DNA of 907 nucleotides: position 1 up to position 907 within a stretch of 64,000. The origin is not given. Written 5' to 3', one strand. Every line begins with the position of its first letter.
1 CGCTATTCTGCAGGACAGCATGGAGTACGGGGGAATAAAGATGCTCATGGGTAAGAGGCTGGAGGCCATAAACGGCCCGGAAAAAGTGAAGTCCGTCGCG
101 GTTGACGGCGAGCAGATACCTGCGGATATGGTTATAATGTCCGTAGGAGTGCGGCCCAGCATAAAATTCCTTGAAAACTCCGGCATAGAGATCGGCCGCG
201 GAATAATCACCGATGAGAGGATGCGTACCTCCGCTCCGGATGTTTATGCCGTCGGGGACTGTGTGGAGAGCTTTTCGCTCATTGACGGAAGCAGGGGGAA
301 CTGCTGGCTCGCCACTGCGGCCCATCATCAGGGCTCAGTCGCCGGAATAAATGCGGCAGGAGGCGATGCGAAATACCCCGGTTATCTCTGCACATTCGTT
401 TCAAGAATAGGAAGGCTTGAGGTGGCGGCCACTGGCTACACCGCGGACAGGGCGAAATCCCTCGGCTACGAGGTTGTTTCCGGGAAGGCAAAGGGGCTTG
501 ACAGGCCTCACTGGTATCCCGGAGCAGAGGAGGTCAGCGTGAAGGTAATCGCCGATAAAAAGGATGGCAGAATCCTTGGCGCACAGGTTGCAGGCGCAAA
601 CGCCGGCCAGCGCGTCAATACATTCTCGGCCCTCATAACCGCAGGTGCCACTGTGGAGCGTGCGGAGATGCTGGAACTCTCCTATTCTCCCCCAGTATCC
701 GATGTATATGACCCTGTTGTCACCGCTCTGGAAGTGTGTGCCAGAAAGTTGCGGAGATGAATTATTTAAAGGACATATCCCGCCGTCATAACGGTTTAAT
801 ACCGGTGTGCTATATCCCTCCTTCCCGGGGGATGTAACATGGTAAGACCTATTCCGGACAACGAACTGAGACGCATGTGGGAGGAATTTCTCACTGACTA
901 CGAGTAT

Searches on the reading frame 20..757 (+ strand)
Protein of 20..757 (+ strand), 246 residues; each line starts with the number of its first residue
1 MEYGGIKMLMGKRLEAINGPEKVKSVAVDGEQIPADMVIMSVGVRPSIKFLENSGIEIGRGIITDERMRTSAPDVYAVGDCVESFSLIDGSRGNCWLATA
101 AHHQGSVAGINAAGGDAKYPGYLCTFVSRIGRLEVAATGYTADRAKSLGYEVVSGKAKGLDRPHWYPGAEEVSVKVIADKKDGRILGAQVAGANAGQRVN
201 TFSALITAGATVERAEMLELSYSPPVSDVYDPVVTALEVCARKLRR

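Call 23: search_protein_families(library=pfam, proteins=[window:20-757:+], max_evalue=0.0001)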
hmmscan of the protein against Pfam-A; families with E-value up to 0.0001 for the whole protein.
window:20-757:+ (246 aa): 2 families
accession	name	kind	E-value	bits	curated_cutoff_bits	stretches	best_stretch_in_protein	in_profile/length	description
PF07992.20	Pyr_redox_2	-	1.1e-21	78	26.1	1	5-105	197-291/291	Pyridine nucleotide-disulphide oxidoreductase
PF02852.28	Pyr_redox_dim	-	2.2e-19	70.1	25.3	1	132-229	8-105/110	Pyridine nucleotide-disulphide oxidoreductase, dimerisation domain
